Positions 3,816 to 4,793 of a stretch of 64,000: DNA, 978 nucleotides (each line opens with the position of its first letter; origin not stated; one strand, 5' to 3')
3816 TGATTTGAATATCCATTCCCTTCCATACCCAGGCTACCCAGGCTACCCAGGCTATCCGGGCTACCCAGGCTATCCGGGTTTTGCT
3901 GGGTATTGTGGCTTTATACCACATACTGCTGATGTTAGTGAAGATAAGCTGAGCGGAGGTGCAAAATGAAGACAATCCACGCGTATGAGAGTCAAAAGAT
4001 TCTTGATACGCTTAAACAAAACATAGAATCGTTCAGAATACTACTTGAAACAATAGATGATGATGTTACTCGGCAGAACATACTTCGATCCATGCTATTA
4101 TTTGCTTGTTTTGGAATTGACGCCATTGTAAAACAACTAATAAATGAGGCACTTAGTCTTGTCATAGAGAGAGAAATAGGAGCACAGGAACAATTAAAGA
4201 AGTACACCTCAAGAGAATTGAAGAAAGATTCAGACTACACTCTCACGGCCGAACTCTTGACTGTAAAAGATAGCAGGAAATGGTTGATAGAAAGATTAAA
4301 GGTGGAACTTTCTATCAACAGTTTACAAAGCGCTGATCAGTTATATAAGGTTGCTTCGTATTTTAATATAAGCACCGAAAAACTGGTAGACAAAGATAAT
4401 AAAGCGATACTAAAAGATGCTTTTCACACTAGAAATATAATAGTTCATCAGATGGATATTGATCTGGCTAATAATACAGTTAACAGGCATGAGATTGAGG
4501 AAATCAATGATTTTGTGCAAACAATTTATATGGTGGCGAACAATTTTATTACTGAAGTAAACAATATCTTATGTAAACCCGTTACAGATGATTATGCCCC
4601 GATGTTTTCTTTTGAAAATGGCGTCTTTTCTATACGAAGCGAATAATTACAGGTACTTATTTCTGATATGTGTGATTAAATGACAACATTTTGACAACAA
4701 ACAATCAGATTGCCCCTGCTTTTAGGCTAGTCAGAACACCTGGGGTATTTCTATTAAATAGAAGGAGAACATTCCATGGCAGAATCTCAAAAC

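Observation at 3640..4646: Translationally coupled beta-hairpin-repeat/(YPG)n protein + HEPN protein: candidate undescribed two-gene conflict cassette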

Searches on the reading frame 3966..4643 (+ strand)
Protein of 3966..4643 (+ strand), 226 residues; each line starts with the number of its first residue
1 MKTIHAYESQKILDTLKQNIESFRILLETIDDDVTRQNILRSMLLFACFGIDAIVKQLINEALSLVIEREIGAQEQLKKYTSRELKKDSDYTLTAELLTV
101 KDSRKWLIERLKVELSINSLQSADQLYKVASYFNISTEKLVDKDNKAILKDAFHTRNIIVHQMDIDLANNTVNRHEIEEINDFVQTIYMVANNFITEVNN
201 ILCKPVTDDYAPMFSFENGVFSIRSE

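Call 3: search_protein_families(library=pfam, proteins=[window:3966-4643:+], max_evalue=1)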
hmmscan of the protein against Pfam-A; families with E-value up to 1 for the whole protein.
window:3966-4643:+ (226 aa): 5 families
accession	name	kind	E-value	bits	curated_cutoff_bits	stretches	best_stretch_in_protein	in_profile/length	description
PF18739.6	HEPN_Apea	-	0.00041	21.2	24.4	1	84-188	24-122/136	Apea-like HEPN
PF18731.6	HEPN_Swt1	-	0.015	16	27.5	1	74-174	7-102/115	Swt1-like HEPN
PF21047.3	HEAT_Maestro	-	0.06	13.6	27.4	1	17-64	159-206/229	Maestro, HEAT repeats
PF01934.22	HepT-like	-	0.26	11.4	23.5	1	131-186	62-119/120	Ribonuclease HepT-like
PF23462.1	LysM3_NFP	-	0.41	11.7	28.1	1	121-150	8-37/48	NFP LysM3 domain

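Call 4: search_protein_families(library=padloc, proteins=[window:3966-4643:+], max_evalue=1)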
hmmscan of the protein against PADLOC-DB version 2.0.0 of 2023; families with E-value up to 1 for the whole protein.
window:3966-4643:+ (226 aa): 0 families

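Call 6: find_homologous_proteins(query=window:3966-4643:+)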
Query window:3966-4643:+ (226 aa): 14 proteins with E <= 0.001 among 321 candidates.
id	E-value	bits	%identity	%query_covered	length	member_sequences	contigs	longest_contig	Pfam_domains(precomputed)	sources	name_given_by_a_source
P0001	3.3e-137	473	99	100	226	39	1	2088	-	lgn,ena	-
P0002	1.3e-71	259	59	100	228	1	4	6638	PF18735.7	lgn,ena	-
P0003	3.6e-71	257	59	100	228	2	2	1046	PF18735.7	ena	-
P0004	1.2e-70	256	55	100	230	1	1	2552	PF18735.7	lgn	-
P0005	3.8e-69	251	58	99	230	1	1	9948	PF18735.7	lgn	-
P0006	3.9e-69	251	56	100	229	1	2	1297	PF18735.7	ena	-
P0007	6.8e-67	243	58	99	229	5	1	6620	PF18735.7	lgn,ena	-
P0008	4.0e-66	241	57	99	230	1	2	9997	PF18735.7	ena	-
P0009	7.9e-66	240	57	99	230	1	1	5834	PF18735.7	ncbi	-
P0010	1.7e-64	235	56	99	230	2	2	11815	PF18735.7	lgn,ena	-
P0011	3.9e-64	234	54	99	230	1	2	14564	-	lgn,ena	-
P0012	4.6e-49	185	51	92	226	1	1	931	PF18735.7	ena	-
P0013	1.2e-44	171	55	72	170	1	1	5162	-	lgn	-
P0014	1.6e-29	121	43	77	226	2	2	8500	-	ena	-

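Call 7: search_protein_families(library=pfam, proteins=[P0002, P0004, P0005, P0009, P0010, P0011, P0014], max_evalue=0.1)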
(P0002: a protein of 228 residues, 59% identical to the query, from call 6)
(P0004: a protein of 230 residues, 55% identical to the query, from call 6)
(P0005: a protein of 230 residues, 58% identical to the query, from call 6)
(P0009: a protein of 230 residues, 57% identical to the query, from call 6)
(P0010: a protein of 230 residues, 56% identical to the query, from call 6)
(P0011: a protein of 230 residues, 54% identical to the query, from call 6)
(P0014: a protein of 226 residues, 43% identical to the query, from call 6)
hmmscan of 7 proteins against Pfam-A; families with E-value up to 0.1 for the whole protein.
P0002 (228 aa): 3 families
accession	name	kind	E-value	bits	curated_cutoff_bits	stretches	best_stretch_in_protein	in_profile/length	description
PF18735.6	HEPN_RiboL-PSP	-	3.2e-07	30.9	28.4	1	17-190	4-186/191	RiboL-PSP-HEPN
PF18731.6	HEPN_Swt1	-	0.018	15.8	27.5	1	74-170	7-100/115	Swt1-like HEPN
PF18861.7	PTP_tm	-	0.099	13.3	26.3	0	72-121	73-122/126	TM proximal of protein tyrosine phosphatase, receptor type J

P0004 (230 aa): 2 families
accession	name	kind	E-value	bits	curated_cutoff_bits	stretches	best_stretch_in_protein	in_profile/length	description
PF18735.6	HEPN_RiboL-PSP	-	3.1e-07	30.9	28.4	1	17-203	7-190/191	RiboL-PSP-HEPN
PF16113.10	ECH_2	-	0.082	12.8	27.2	0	11-119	179-291/335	Enoyl-CoA hydratase/isomerase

P0005 (230 aa): 5 families
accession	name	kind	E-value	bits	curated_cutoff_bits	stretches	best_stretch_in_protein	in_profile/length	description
PF18735.6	HEPN_RiboL-PSP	-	2.5e-08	34.5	28.4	1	28-192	18-186/191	RiboL-PSP-HEPN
PF13743.12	Thioredoxin_5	-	0.0085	16.3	27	1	98-192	85-179/186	Thioredoxin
PF18731.6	HEPN_Swt1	-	0.011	16.4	27.5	1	74-166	7-94/115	Swt1-like HEPN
PF18739.6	HEPN_Apea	-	0.02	15.8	24.4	1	98-168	31-101/136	Apea-like HEPN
PF01934.22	HepT-like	-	0.061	13.5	23.5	0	130-164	60-93/120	Ribonuclease HepT-like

P0009 (230 aa): 6 families
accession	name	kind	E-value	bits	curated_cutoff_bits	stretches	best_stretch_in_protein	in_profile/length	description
PF18735.6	HEPN_RiboL-PSP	-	2.7e-08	34.4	28.4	1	20-185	10-179/191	RiboL-PSP-HEPN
PF18730.6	HEPN_Cthe2314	-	0.00051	20.5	27.1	1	144-195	104-159/174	Cthe_2314-like HEPN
PF18739.6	HEPN_Apea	-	0.0018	19.2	24.4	1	88-174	26-111/136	Apea-like HEPN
PF12358.13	DUF3644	-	0.0026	17.8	27.6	1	144-211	84-139/183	Domain of unknown function (DUF3644)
PF08643.16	DUF1776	-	0.0074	16.2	25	1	132-228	106-202/294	Fungal family of unknown function (DUF1776)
PF13086.12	AAA_11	-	0.018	15.2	27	1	74-202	84-211/257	AAA domain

P0010 (230 aa): 6 families
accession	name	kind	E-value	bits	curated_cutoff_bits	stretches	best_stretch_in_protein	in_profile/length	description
PF18735.6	HEPN_RiboL-PSP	-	1.3e-06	28.9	28.4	1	19-175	9-172/191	RiboL-PSP-HEPN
PF18739.6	HEPN_Apea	-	0.00075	20.4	24.4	1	90-172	28-109/136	Apea-like HEPN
PF18730.6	HEPN_Cthe2314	-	0.0059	17.1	27.1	1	146-185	107-144/174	Cthe_2314-like HEPN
PF08643.16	DUF1776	-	0.046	13.6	25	1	129-228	103-202/294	Fungal family of unknown function (DUF1776)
PF12358.13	DUF3644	-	0.049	13.7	27.6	0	142-181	84-120/183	Domain of unknown function (DUF3644)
PF13086.12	AAA_11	-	0.061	13.5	27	1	71-202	81-211/257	AAA domain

P0011 (230 aa): 6 families
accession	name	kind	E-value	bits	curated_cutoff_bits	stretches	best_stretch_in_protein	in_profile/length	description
PF18735.6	HEPN_RiboL-PSP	-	7.6e-05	23.1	28.4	1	22-202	12-189/191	RiboL-PSP-HEPN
PF24964.1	DUF7769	-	0.028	14.5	27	0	202-221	18-37/55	Domain of unknown function (DUF7769)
PF06436.16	Pneumovirus_M2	-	0.036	14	25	1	147-206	5-63/159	Pneumovirus matrix protein 2 (M2)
PF18249.6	Ca_bind_SSO6904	-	0.041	14.6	25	0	19-56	20-58/90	Calcium binding protein SSO6904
PF03412.21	Peptidase_C39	-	0.051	13.8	22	0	151-199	50-100/133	Peptidase C39 family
PF18739.6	HEPN_Apea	-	0.064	14.1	24.4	0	88-168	26-101/136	Apea-like HEPN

P0014 (226 aa): 0 families

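Call 8: find_encoding_contigs(protein=P0011, flank=7000, max_places=3)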
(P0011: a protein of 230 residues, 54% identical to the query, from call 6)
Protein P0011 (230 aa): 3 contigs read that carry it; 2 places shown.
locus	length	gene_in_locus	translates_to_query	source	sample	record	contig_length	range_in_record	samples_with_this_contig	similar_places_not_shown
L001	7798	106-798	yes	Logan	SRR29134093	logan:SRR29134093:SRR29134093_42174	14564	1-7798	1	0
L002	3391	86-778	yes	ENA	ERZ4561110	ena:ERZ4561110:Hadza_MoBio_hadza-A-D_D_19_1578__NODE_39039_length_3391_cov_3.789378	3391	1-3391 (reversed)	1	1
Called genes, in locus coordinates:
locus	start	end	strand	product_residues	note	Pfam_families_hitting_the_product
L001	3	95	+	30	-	?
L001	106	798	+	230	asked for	-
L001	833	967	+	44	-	-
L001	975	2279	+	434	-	PF13175:AAA_15, PF13476:AAA_23 (faint), PF13304:AAA_21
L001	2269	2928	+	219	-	-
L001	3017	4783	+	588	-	PF19554:DUF6077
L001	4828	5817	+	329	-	PF01757:Acyl_transf_3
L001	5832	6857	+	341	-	PF01757:Acyl_transf_3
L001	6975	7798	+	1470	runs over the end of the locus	PF01520:Amidase_3, PF08481:GBS_Bsp-like, PF01832:Glucosaminidase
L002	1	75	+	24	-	?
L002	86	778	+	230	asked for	-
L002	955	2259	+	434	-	PF13175:AAA_15, PF13476:AAA_23 (faint), PF13304:AAA_21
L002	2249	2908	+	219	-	-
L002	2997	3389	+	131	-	?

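Call 9: find_encoding_contigs(protein=P0010, flank=7000, max_places=3)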
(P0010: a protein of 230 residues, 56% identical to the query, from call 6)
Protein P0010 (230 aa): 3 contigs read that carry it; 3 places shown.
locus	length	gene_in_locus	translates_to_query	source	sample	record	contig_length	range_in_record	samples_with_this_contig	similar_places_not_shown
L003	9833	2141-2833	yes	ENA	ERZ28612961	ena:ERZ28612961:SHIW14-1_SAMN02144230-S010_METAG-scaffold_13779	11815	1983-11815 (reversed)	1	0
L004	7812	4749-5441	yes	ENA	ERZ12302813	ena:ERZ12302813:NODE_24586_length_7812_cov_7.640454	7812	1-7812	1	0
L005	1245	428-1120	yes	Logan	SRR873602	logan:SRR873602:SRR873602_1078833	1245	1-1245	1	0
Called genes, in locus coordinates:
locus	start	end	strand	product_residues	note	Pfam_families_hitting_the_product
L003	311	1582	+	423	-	PF13727:CoA_binding_3, PF02397:Bac_transf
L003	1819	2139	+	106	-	-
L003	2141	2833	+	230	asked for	PF18735:HEPN_RiboL-PSP (weak)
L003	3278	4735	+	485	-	PF02397:Bac_transf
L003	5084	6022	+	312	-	PF01073:3Beta_HSD, PF01370:Epimerase, PF02719:Polysacc_synt_2, PF04321:RmlD_sub_bind, PF05368:NmrA (weak), PF13460:NAD_binding_10, PF16363:GDP_Man_Dehyd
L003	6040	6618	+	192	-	PF25084:LbH_EIF2B (faint), PF00132:Hexapep, PF14602:Hexapep_2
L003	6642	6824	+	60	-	-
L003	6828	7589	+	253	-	PF00535:Glycos_transf_2, PF10111:Glyco_tranf_2_2 (weak), PF13641:Glyco_tranf_2_3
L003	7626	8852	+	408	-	PF00534:Glycos_transf_1 (weak), PF13692:Glyco_trans_1_4 (weak)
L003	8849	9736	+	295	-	PF00483:NTP_transferase, PF12804:NTP_transf_3 (weak)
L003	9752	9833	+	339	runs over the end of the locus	PF01073:3Beta_HSD, PF01370:Epimerase, PF02719:Polysacc_synt_2, PF04321:RmlD_sub_bind, PF16363:GDP_Man_Dehyd, PF07993:NAD_binding_4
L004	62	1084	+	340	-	PF03816:LytR_cpsA_psr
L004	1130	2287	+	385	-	PF02397:Bac_transf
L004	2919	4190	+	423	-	PF13727:CoA_binding_3, PF02397:Bac_transf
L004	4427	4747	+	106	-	-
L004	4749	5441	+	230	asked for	PF18735:HEPN_RiboL-PSP (weak)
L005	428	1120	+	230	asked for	PF18735:HEPN_RiboL-PSP (weak)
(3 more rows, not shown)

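Call 12: find_encoding_contigs(protein=P0008, flank=7000, max_places=3)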
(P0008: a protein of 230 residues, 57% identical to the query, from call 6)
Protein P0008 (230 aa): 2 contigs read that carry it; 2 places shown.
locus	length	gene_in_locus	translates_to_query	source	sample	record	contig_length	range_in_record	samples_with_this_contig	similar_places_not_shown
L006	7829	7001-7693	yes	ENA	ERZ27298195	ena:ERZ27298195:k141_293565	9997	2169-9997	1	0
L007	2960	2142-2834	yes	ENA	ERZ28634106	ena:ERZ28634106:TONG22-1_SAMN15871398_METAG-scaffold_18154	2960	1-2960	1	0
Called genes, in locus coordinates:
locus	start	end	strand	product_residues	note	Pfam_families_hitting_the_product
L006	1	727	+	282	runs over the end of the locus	PF09140:MipZ (weak), PF10609:ParA, PF13614:AAA_31, PF01656:CbiA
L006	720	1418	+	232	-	PF19567:CpsB_CapC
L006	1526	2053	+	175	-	-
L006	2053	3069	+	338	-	PF03816:LytR_cpsA_psr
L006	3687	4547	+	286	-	PF02397:Bac_transf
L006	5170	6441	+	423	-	PF13727:CoA_binding_3, PF02397:Bac_transf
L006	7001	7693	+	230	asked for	PF18735:HEPN_RiboL-PSP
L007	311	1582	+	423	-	PF13727:CoA_binding_3, PF02397:Bac_transf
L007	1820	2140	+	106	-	-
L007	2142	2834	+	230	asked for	PF18735:HEPN_RiboL-PSP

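Call 13: find_encoding_contigs(protein=P0005, flank=7000, max_places=3)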
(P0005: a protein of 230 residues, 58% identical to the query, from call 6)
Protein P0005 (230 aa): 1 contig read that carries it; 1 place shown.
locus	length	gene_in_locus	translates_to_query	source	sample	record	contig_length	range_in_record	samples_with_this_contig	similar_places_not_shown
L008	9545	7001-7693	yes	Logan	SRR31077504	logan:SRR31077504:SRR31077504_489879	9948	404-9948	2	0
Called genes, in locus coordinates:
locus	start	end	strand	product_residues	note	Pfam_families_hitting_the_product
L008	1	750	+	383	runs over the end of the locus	?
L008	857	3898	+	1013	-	-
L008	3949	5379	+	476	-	PF02397:Bac_transf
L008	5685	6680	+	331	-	PF08867:FRG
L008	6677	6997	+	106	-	PF21784:Bflower (weak)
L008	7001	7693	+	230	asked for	PF18735:HEPN_RiboL-PSP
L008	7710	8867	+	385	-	PF09314:DUF1972, PF13439:Glyco_transf_4, PF13579:Glyco_trans_4_4, PF20706:GT4-conflict (weak), PF00534:Glycos_transf_1, PF13692:Glyco_trans_1_4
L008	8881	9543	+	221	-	?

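Call 14: find_encoding_contigs(protein=P0014, flank=7000, max_places=3)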
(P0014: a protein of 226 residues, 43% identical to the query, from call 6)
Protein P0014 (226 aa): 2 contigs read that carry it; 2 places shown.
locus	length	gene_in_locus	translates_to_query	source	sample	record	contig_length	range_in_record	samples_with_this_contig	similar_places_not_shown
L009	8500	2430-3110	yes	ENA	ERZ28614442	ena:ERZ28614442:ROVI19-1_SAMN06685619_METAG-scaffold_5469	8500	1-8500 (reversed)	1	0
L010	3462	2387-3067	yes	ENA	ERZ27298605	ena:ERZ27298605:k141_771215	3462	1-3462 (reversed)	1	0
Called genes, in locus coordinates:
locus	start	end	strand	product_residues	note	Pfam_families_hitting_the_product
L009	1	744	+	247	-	?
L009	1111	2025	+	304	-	PF02661:Fic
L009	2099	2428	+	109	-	-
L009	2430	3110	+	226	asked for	-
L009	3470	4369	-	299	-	PF00589:Phage_integrase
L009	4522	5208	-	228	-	PF01381:HTH_3 (weak), PF13443:HTH_26, PF00717:Peptidase_S24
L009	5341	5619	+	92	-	PF12844:HTH_19 (weak), PF13560:HTH_31 (weak), PF01381:HTH_3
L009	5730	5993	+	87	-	-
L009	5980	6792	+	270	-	PF09681:Phage_rep_org_N, PF09524:Phg_2220_C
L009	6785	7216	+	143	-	-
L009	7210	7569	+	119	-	PF01844:HNH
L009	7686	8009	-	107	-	-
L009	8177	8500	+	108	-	?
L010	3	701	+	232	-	?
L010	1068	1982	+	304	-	PF02661:Fic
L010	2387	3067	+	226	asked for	-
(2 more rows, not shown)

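Call 38: search_protein_families(library=pfam, alignment_id=A2, max_evalue=0.001)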
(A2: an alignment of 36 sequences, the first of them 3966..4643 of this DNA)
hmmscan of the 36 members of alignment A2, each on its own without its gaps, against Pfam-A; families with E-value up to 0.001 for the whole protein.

A. member 1, window:3966-4643:+ (226 aa): 1 family
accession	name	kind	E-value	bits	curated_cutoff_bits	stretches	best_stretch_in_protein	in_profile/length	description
PF18739.6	HEPN_Apea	-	0.00041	21.2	24.4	1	84-188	24-122/136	Apea-like HEPN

B. families by the number of members that match (of 36 scanned): 2 families
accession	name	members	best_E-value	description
PF18735.6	HEPN_RiboL-PSP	27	2.3e-09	RiboL-PSP-HEPN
PF18739.6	HEPN_Apea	2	0.00041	Apea-like HEPN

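Call 39: search_solved_structures(query=A2, max_evalue=1, show_alignments=2)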
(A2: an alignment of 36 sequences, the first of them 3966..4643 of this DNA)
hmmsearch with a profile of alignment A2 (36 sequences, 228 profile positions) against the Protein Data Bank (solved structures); distinct sequences matched with E-value up to 1: 0.

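Call 40: find_homologous_proteins(query=A2, max_evalue=0.00001)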
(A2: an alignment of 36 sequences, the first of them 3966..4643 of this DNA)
Query A2 (36 sequences) (226 aa, profile of the alignment): 427 proteins with E <= 0.00001 among 8000 candidates; the best 120 are listed.
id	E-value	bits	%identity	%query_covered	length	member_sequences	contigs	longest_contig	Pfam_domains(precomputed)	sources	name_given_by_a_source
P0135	6.7e-94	332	39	73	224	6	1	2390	-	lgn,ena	-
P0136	7.2e-93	328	38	73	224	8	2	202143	PF18735.7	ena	-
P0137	1.1e-92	328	39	73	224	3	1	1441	-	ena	-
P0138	1.1e-92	328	38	73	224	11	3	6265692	-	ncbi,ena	-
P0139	2.1e-92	327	40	73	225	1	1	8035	-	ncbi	ncbi:MAG: hypothetical protein ACFFCW_17655 [Candidatus Hodarchaeota archaeon]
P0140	3.9e-92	326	38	73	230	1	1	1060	PF18735.7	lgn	-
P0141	2.4e-91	323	40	75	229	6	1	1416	PF18735.7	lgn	-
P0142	1.2e-90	321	40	73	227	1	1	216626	-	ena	-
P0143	1.7e-90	321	38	73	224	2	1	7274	PF18735.7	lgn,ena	-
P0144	2.5e-90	320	38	73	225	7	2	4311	PF18735.7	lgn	-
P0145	3.3e-90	320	36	73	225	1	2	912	-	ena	-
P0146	5.0e-90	319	35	74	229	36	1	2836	PF18735.7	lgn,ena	-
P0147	5.4e-90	319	37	75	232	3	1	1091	PF18735.7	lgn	-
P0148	3.8e-89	316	42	72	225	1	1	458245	-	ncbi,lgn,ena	-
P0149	4.9e-89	316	38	73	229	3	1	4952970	PF18735.7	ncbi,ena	-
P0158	6.2e-88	312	38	73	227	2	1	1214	PF18735.7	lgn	-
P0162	1.2e-87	311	35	58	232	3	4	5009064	PF18735.7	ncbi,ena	-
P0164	1.3e-87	311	38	74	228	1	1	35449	PF18735.7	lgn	-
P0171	4.7e-87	309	39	74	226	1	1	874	PF18735.7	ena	-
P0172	5.0e-87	309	38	76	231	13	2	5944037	PF18735.7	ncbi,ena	-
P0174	5.8e-87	309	40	61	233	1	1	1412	PF18735.7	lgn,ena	-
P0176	7.1e-87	309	36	73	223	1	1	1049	PF18735.7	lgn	-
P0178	9.1e-87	308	38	73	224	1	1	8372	PF18735.7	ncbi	ncbi:MAG: HEPN domain-containing protein [Pyrinomonadaceae bacterium]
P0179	1.2e-86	308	46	58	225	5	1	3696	PF18735.7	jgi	-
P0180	1.3e-86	308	37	72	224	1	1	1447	PF18735.7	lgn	-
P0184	2.0e-86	307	36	72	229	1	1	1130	PF18735.7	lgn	-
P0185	2.1e-86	307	36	73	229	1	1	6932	PF18735.7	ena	-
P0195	5.4e-86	306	36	72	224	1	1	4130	PF18735.7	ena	-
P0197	6.4e-86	306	37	72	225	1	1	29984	PF18735.7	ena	-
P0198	6.6e-86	306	38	73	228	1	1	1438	PF18735.7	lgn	-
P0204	2.3e-85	304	34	73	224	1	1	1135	PF18735.7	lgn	-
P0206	3.6e-85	303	39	73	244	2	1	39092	PF18735.7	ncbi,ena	-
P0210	4.2e-85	303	36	89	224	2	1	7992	PF18735.7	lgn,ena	-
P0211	4.3e-85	303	36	73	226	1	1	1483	PF18735.7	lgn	-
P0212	4.8e-85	303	37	73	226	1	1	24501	PF18735.7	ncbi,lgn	ncbi:MAG: HEPN domain-containing protein [Phormidesmis sp.]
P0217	1.1e-84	302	34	73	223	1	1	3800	PF18735.7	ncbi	-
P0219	1.3e-84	301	33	75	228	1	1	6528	PF18735.7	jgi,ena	-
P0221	1.5e-84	301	32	72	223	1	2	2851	PF18735.7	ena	-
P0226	3.7e-84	300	36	78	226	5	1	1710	PF18735.7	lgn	-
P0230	5.7e-84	299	40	58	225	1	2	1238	PF18735.7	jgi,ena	-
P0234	6.8e-84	299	34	75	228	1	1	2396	PF18735.7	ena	-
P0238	8.7e-84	299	34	77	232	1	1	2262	PF18735.7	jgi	jgi:hypothetical protein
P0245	1.6e-83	298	36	73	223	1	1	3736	PF18735.7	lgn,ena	-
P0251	3.3e-83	297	37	72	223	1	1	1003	PF18735.7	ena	-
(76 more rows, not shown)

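Call 49: predict_structure(alignment_id=A3)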
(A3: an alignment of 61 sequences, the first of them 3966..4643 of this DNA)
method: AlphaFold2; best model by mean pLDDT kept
length: 226 residues; sequences in the alignment: 61
mean_pLDDT: 93.5   pTM: 0.88
mean pLDDT of the five models: 93.5, 93.1, 92.7, 92.0, 92.0
residues with pLDDT >= 90: 191; 70-90: 25; 50-70: 10; < 50: 0
segments of 3 or more residues with pLDDT < 50: none
pLDDT, mean of each block of 10 residues (from residue 1): 88 98 97 94 98 98 97 97 93 93 94 97 98 98 98 96 76 88 98 98 93 78 74
secondary structure, 60 per line:
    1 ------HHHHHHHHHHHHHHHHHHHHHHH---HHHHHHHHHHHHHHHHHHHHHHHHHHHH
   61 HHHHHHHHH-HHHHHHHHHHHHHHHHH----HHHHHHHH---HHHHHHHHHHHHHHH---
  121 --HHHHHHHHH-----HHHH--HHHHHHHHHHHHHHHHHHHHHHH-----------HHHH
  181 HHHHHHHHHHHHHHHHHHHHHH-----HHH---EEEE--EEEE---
elements in order: H7-29 H33-69 H71-87 H92-99 H103-117 H123-131 H137-140 H143-165 H177-202 E214-217 E220-223

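Call 53: fold_search(model_id=the predicted structure, library=pdb)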
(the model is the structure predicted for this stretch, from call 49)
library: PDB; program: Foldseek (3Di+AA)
matches with E <= 10: 491; with E <= 0.001: 0
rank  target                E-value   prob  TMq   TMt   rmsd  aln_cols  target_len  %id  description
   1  9ima_A                5.0e-01  0.15  0.20  0.19  18.9       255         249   11  Cryo-EM structure for the GPRC5D complexed with Talquetamab Fab (released 2024-09-11)
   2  6egc                  5.2e-01  0.75  0.29  0.41  10.3       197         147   13  Single-chain version of 2L4HC2_23 (PDB 5J0K) (released 2019-05-29)
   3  4tql_A                7.7e-01  0.13  0.17  0.17  22.3       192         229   15  Computationally designed three helix bundle (released 2014-10-15)
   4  6ek4_B                7.7e-01  0.05  0.13  0.10  36.4       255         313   17  PaxB from Photorhabdus luminescens (released 2018-05-16)
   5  8gyz_A                8.1e-01  0.14  0.23  0.24  20.4       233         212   11  Crystal structure of transcription factor TGA7 from Arabidopsis (released 2022-11-30)
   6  8qae_A                9.3e-01  0.10  0.17  0.18  19.8       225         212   10  X-ray crystal structure of a de novo designed single-chain antiparallel 6-helix alpha-helical barrel, sc-apCC-6-SLLA (released 2024-07-03)
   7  7y48                  9.3e-01  0.05  0.13  0.07  25.6       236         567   12  Cryo-EM Structure of biliverdin-bound mitochondrial ABC transporter ABCB10 from Biortus (released 2023-05-24)
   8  8omv_D                9.8e-01  0.09  0.17  0.07  26.5       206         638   12  Crystal structure of the constitutively active S117E/S181E mutant of human IKK2 (released 2024-04-10)
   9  5f5p_A                1.0e+00  0.08  0.15  0.17  16.4       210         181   12  Molecular Basis for Shroom2 Recognition by Rock1 (released 2016-10-19)
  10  8gyz_B                1.1e+00  0.13  0.24  0.24  20.1       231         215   10  Crystal structure of transcription factor TGA7 from Arabidopsis (released 2022-11-30)
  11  9kpz_B                1.2e+00  0.08  0.16  0.16  20.4       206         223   10  Structure of TolQRA complex at pH 5.4 from E.coli (released 2026-03-04)
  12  9j29_B                1.2e+00  0.06  0.16  0.14  21.0       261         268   13  Fe/Fe-SzPolF-POIA complex (released 2025-10-08)
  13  4phq_C                1.3e+00  0.08  0.17  0.14  19.2       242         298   10  ClyA CC6/264 ox (6-303) (released 2014-09-24)
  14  1jv6                  1.4e+00  0.11  0.19  0.21  17.9       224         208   11  BACTERIORHODOPSIN D85S/F219L DOUBLE MUTANT AT 2.00 ANGSTROM RESOLUTION (released 2001-10-31)
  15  3ipm_O                1.4e+00  0.14  0.22  0.23  11.3       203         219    9  Crystal Structure of Archaeal 20S Proteasome in Complex with the C-terminus of PAN (released 2009-12-29)
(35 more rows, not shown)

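Call 54: search_protein_families(library=ncbifam, proteins=[window:3966-4643:+], max_evalue=0.01)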
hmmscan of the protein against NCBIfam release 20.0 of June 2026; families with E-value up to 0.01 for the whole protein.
window:3966-4643:+ (226 aa): 0 families
